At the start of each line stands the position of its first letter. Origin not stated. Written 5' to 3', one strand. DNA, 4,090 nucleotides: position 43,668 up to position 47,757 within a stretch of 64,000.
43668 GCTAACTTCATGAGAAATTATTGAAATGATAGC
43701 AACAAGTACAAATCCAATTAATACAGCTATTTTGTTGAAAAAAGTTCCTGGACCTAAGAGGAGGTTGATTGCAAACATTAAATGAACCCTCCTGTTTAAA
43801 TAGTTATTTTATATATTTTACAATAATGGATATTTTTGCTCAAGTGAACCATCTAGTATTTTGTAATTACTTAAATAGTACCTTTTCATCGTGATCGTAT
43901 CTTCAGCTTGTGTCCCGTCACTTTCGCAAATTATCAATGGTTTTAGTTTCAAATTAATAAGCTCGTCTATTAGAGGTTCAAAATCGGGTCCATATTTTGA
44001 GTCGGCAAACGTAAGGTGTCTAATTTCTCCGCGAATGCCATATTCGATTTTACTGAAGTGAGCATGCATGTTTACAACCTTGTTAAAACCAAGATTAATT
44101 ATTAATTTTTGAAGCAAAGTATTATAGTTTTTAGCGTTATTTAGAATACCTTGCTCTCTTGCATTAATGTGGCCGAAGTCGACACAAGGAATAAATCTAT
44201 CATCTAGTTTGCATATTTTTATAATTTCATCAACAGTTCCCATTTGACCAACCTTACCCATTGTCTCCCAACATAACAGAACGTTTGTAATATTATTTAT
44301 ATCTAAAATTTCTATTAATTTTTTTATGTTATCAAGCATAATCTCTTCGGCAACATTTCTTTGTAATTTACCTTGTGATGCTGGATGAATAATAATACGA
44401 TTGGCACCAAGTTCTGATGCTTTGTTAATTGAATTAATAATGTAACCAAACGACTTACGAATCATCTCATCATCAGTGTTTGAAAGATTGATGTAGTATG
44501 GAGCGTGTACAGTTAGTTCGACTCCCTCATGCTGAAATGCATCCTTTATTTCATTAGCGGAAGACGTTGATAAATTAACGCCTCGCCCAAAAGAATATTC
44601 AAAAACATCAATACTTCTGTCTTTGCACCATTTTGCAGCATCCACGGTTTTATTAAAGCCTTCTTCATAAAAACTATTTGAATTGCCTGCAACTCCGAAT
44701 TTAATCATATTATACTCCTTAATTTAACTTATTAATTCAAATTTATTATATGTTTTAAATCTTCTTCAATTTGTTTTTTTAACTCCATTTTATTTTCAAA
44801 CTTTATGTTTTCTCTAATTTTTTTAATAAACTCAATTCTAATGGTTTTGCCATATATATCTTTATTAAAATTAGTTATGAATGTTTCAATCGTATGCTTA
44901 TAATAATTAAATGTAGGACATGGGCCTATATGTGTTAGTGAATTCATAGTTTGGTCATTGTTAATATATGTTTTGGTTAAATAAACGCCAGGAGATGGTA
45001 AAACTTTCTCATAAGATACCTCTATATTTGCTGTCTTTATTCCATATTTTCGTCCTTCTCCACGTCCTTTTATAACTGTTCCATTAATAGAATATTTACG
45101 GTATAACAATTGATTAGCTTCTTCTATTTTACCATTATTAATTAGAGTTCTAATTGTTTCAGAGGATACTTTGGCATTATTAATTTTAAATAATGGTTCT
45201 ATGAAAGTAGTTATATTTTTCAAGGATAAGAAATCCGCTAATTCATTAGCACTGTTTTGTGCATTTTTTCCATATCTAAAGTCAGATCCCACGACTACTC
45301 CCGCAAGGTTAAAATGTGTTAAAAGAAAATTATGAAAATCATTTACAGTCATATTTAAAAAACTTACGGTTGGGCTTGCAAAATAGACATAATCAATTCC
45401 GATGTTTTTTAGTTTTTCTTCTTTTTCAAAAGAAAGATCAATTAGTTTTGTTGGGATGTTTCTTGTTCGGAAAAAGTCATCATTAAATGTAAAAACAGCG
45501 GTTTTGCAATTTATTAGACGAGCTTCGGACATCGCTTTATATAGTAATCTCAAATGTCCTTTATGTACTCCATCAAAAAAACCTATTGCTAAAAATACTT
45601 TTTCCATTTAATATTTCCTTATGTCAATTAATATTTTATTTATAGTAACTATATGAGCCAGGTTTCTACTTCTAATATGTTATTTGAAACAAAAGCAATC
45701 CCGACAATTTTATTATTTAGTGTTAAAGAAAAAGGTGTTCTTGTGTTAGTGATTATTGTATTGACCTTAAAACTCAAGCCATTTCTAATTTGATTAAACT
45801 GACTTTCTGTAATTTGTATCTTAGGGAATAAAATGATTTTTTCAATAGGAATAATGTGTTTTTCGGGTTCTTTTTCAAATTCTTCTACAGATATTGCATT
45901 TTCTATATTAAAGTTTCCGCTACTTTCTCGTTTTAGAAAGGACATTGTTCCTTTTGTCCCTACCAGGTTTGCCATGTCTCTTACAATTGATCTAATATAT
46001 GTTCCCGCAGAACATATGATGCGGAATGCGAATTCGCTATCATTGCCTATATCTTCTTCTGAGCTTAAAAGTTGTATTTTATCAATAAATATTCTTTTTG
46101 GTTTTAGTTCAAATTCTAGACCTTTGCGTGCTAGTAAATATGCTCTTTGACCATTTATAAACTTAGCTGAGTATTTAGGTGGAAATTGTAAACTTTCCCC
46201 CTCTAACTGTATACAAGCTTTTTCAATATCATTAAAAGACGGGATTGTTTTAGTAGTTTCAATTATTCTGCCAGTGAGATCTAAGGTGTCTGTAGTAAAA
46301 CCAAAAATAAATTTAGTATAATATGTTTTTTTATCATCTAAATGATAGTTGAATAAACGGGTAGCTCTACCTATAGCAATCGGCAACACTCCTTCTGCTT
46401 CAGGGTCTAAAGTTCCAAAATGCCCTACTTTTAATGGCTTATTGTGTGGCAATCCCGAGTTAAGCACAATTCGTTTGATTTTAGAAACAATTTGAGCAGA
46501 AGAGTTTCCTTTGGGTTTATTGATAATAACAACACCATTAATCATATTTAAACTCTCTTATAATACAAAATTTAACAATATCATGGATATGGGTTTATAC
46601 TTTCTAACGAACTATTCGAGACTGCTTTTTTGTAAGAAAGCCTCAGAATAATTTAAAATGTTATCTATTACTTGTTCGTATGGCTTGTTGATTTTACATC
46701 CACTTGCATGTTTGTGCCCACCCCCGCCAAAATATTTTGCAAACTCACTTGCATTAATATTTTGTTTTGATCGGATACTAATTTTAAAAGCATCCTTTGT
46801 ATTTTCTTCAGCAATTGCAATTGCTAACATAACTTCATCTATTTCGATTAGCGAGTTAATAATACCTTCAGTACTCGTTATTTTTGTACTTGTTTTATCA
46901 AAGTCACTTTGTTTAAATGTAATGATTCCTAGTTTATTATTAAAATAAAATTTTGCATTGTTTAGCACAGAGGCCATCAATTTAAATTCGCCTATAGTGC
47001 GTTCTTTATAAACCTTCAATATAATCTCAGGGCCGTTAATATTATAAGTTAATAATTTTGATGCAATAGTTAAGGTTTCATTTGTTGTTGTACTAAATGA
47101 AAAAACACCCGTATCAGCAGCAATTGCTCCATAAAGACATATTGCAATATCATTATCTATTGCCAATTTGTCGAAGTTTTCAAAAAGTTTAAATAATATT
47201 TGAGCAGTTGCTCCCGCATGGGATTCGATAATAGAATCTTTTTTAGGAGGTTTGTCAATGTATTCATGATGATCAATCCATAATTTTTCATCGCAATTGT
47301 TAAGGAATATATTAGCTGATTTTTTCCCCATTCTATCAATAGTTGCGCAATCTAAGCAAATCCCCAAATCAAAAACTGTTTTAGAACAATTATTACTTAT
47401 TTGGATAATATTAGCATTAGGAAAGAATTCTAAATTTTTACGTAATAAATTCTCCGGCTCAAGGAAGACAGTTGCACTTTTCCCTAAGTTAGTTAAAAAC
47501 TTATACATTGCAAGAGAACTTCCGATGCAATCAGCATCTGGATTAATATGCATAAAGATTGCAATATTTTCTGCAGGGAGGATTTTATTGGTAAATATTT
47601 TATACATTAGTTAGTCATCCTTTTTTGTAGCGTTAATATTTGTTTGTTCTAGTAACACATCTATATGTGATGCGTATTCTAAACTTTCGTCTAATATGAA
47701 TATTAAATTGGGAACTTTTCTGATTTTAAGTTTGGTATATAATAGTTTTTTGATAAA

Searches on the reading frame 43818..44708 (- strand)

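Call 76: search_protein_families(library=pfam, proteins=[window:43818-44708:-], max_evalue=0.00001)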
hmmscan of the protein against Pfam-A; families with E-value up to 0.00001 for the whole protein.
window:43818-44708:- (296 aa): 1 family
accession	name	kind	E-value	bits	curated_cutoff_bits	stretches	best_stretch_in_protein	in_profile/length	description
PF01261.30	AP_endonuc_2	-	1e-23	84.8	31.1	1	27-265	3-231/249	Xylose isomerase-like TIM barrel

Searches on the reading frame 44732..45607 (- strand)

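Call 76: search_protein_families(library=pfam, proteins=[window:44732-45607:-], max_evalue=0.00001)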
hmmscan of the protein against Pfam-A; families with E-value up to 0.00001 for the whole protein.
window:44732-45607:- (291 aa): 2 families
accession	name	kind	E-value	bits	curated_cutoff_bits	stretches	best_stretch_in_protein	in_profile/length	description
PF01687.23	Flavokinase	-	3.2e-36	124.7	19.6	1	169-287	2-120/124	Riboflavin kinase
PF06574.18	FAD_syn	-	9.2e-29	100.7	27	1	3-150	7-157/158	FAD synthetase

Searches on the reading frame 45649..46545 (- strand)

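Call 76: search_protein_families(library=pfam, proteins=[window:45649-46545:-], max_evalue=0.00001)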
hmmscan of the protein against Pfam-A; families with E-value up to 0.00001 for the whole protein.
window:45649-46545:- (298 aa): 2 families
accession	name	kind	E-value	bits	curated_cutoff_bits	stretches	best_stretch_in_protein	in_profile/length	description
PF01509.24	TruB_N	-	6.5e-45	153.6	27.3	1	38-184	7-149/149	TruB family pseudouridylate synthase (N terminal domain)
PF16198.10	TruB_C_2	-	7.9e-06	26.4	29.3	0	185-225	1-41/66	tRNA pseudouridylate synthase B C-terminal domain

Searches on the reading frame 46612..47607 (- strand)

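Call 76: search_protein_families(library=pfam, proteins=[window:46612-47607:-], max_evalue=0.00001)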
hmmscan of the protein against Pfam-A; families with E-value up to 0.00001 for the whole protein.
window:46612-47607:- (331 aa): 2 families
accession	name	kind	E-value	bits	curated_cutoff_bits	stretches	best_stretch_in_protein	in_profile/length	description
PF01368.27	DHH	-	1.4e-17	64.5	28.1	1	14-162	1-125/125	DHH family, N-terminal domain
PF02272.25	DHHA1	-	1.1e-11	45.5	25.9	1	248-326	20-101/102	DHHA1 domain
